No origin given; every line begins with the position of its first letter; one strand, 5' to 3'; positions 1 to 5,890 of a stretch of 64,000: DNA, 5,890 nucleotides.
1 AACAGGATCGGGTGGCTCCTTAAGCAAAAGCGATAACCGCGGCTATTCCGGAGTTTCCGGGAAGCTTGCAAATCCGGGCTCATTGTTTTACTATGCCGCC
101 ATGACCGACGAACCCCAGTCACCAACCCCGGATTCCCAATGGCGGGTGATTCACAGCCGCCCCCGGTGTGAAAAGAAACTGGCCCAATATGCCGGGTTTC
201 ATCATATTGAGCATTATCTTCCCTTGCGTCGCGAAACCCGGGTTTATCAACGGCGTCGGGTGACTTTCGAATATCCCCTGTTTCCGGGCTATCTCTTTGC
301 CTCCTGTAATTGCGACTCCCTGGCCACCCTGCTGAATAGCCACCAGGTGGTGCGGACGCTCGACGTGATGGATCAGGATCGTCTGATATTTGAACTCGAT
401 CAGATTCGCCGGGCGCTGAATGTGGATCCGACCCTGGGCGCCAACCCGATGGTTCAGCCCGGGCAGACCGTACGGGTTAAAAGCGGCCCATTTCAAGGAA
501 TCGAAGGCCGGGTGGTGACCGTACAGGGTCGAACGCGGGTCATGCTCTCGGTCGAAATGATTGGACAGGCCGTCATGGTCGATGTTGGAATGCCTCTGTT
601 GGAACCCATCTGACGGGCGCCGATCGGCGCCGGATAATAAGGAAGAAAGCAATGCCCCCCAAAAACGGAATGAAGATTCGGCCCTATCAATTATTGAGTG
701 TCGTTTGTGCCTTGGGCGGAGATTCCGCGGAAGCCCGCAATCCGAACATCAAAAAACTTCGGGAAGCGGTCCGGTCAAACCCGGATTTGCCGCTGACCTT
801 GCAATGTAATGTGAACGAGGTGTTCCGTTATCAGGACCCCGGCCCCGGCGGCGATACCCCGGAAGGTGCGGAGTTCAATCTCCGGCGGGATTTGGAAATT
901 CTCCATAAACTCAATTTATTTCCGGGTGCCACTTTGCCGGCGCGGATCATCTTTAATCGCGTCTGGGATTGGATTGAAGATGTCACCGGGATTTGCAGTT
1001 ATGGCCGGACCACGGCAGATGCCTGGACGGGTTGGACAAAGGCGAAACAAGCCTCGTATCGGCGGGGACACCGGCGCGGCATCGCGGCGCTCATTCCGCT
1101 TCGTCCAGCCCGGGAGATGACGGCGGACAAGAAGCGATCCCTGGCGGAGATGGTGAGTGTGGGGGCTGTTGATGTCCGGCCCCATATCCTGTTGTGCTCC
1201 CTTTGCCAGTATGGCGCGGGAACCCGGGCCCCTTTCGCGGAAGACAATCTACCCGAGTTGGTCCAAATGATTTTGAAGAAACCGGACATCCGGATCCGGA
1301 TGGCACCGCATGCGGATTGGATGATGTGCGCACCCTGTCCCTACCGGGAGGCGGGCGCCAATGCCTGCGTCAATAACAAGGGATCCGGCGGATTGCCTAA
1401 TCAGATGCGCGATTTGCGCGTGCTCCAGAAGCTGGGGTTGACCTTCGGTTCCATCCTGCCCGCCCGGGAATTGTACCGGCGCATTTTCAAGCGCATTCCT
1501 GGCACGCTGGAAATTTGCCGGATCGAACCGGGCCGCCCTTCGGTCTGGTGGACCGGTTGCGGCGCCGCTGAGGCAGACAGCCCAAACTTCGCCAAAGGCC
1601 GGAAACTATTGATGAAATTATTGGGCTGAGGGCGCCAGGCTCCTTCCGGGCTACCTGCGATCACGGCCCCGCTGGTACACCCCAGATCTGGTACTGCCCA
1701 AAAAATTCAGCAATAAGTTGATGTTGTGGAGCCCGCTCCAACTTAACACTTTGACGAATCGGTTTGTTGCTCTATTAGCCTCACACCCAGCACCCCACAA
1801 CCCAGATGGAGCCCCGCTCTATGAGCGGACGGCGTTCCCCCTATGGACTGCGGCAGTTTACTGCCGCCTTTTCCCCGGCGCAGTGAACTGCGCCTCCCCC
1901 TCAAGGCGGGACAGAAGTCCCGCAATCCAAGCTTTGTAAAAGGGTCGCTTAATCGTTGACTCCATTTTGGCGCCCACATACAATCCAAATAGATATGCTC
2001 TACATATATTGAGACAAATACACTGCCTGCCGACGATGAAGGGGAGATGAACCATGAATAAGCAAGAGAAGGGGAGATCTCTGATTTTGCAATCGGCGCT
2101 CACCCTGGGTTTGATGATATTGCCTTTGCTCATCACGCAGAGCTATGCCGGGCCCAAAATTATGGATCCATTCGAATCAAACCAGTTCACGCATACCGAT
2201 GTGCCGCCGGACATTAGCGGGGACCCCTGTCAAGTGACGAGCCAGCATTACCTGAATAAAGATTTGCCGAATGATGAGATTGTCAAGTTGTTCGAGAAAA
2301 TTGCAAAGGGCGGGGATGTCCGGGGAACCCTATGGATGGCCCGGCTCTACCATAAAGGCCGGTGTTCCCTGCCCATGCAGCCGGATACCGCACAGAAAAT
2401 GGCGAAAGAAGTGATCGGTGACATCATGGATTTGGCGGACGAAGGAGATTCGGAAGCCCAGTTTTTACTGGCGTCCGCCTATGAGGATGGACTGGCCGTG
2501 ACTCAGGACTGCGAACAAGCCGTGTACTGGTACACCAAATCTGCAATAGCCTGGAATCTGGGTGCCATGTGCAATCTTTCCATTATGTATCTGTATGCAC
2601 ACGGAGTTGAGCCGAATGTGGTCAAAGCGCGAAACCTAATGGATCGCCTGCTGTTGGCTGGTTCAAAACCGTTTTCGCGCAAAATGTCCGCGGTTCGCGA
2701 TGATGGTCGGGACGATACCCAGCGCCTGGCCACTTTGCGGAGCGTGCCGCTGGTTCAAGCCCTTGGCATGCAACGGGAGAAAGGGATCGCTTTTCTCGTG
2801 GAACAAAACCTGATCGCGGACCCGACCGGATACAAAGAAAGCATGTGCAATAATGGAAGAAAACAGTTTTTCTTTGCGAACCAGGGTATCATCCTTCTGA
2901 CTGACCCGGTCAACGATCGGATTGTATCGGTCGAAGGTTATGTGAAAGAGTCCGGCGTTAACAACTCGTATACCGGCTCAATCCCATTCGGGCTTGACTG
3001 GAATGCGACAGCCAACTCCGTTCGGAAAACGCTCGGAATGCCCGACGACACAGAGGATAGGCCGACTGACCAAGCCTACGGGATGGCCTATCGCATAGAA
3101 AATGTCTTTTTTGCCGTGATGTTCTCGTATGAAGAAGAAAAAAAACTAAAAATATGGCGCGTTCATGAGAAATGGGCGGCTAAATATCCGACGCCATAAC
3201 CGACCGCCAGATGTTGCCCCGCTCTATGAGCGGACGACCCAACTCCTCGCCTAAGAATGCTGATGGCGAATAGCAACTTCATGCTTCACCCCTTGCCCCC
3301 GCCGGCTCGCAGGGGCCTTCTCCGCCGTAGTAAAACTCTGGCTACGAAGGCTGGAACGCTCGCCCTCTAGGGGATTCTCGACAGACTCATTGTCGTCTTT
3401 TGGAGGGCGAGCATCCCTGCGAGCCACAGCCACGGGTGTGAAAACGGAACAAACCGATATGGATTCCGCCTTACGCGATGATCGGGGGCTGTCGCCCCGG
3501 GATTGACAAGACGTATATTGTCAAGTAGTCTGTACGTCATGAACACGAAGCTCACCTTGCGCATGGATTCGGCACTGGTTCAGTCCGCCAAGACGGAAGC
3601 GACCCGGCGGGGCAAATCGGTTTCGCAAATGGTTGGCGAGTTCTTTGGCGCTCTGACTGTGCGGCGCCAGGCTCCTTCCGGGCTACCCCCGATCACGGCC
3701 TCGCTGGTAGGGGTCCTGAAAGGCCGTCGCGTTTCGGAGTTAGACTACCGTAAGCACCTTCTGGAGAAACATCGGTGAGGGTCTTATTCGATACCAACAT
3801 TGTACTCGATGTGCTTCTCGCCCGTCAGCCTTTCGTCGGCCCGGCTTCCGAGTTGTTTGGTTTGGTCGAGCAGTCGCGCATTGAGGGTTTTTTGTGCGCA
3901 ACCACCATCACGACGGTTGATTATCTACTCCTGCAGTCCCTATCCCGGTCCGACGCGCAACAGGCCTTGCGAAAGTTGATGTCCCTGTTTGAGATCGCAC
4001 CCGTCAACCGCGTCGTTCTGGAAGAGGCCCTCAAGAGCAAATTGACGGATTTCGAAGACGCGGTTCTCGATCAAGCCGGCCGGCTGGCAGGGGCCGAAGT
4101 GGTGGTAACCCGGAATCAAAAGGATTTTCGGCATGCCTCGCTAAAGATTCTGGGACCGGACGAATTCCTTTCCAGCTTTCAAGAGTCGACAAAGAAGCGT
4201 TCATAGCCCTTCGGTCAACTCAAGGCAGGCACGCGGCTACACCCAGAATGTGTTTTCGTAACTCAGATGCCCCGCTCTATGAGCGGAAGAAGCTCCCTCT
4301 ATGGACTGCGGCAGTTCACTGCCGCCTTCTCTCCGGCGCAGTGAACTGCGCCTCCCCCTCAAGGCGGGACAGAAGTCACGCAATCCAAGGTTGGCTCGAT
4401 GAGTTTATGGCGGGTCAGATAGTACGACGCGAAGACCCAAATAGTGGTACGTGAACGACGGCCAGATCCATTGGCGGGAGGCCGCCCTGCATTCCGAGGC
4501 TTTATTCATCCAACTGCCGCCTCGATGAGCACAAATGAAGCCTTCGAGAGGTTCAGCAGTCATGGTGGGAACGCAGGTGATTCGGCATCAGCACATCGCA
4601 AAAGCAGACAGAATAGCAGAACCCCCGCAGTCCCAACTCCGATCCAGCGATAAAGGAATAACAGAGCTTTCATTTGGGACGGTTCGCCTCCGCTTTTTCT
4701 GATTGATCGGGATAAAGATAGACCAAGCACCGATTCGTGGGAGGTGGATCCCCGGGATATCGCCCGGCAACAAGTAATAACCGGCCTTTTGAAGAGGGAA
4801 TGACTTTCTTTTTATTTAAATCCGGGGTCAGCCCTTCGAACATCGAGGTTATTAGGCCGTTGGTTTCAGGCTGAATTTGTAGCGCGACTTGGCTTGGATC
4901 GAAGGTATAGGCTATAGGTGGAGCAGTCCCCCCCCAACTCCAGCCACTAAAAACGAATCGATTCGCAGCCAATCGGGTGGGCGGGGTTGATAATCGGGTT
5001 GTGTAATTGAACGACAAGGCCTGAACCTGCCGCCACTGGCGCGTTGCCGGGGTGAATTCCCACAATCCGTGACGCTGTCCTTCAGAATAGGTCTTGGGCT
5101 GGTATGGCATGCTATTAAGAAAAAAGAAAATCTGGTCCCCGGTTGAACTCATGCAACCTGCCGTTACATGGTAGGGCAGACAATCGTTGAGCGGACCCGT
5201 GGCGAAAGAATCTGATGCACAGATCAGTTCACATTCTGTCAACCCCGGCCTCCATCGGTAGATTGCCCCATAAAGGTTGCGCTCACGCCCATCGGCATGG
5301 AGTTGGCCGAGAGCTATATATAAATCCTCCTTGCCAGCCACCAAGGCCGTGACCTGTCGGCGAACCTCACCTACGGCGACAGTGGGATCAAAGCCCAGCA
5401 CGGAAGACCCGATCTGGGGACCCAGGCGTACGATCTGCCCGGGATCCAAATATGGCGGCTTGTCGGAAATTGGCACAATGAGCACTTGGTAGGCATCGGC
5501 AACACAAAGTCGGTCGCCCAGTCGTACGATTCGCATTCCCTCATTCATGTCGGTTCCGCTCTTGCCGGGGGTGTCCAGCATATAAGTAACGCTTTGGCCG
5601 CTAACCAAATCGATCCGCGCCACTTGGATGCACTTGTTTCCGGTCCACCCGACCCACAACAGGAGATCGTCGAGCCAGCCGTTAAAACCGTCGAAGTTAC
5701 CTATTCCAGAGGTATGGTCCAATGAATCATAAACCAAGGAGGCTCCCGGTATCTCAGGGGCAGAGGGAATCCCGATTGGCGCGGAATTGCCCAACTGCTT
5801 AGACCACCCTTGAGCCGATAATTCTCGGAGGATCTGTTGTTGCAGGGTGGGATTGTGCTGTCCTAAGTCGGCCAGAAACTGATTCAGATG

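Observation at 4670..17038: Co-directional cluster of three giant paralogous secreted TolB-N/CsgG-like + TPR proteins, a CsgG-like tandem-domain protein and a secreted hypothetical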

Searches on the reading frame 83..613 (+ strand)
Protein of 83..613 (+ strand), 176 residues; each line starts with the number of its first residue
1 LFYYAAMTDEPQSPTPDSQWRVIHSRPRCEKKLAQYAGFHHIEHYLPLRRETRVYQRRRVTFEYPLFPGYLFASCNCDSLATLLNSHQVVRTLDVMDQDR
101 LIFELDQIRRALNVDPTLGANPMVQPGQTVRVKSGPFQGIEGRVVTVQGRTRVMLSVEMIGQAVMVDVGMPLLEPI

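Call 7: search_protein_families(library=pfam, proteins=[window:83-613:+], max_evalue=0.01)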
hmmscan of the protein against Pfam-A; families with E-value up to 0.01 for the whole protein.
window:83-613:+ (176 aa): 3 families
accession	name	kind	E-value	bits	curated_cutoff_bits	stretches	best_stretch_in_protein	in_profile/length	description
PF02357.24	NusG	-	4.2e-10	40.4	22.2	1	19-93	2-75/93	Transcription termination factor nusG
PF00467.35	KOW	-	2.2e-05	24.5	22.3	1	126-153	1-29/32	KOW motif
PF23290.1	KOW5_SPT5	-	0.0047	16.9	27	0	127-151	3-27/46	Transcription elongation factor SPT5, fifth KOW domain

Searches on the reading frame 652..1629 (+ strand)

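Call 7: search_protein_families(library=pfam, proteins=[window:652-1629:+], max_evalue=0.01)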
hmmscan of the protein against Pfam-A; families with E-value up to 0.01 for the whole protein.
window:652-1629:+ (325 aa): 1 family
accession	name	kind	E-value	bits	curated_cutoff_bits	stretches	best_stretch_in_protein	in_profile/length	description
PF06935.16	DUF1284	-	5.3e-05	24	25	1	198-289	8-93/102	Protein of unknown function (DUF1284)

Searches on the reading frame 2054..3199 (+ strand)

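Call 7: search_protein_families(library=pfam, proteins=[window:2054-3199:+], max_evalue=0.01)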
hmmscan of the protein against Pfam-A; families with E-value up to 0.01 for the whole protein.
window:2054-3199:+ (381 aa): 1 family
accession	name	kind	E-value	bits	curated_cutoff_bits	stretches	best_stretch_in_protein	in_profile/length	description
PF08238.18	Sel1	-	1.6e-13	51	30.7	1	133-164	1-32/36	Sel1 repeat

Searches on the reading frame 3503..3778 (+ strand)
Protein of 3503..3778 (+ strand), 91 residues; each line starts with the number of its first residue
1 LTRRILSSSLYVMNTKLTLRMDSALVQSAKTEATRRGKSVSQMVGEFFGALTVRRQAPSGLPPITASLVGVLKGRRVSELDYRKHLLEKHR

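Call 7: search_protein_families(library=pfam, proteins=[window:3503-3778:+], max_evalue=0.01)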
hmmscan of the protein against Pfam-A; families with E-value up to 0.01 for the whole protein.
window:3503-3778:+ (91 aa): 1 family
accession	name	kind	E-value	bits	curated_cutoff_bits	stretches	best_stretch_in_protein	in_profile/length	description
PF19891.5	DUF6364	-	3.3e-17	63.1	27.3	1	13-90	1-70/70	Family of unknown function (DUF6364)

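Call 68: search_protein_families(library=padloc, proteins=[window:3503-3778:+], max_evalue=0.001)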
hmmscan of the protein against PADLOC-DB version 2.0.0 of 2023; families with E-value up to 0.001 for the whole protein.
window:3503-3778:+ (91 aa): 0 families

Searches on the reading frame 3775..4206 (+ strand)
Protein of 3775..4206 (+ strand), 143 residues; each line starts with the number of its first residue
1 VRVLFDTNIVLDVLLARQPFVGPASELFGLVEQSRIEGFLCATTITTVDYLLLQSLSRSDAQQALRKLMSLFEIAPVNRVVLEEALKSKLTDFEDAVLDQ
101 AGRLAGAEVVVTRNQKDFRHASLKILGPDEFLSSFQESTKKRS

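Call 7: search_protein_families(library=pfam, proteins=[window:3775-4206:+], max_evalue=0.01)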
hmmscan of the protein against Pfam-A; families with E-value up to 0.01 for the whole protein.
window:3775-4206:+ (143 aa): 2 families
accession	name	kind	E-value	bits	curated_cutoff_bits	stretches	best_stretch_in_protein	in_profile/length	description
PF13470.12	PIN_3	-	1.4e-21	77.9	27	1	2-116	1-115/115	PIN domain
PF01850.27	PIN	-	0.0054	17.8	23.6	1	3-120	1-116/120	PIN domain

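Call 68: search_protein_families(library=padloc, proteins=[window:3775-4206:+], max_evalue=0.001)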
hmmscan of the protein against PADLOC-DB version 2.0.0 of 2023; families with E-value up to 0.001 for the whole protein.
window:3775-4206:+ (143 aa): 0 families

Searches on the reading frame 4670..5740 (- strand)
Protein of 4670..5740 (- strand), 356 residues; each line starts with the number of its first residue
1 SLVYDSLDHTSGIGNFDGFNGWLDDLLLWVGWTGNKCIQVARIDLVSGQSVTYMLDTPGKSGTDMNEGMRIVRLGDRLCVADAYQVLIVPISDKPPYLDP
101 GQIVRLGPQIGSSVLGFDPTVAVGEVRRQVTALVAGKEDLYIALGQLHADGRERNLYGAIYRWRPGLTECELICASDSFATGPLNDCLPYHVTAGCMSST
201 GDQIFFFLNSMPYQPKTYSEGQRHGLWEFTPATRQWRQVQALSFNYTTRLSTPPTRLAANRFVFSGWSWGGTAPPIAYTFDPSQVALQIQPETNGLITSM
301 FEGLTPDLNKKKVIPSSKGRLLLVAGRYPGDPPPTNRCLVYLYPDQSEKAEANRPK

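Call 57: search_protein_families(library=pfam, proteins=[window:4670-5740:-], max_evalue=10)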
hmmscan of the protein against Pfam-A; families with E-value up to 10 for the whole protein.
window:4670-5740:- (356 aa): 0 families
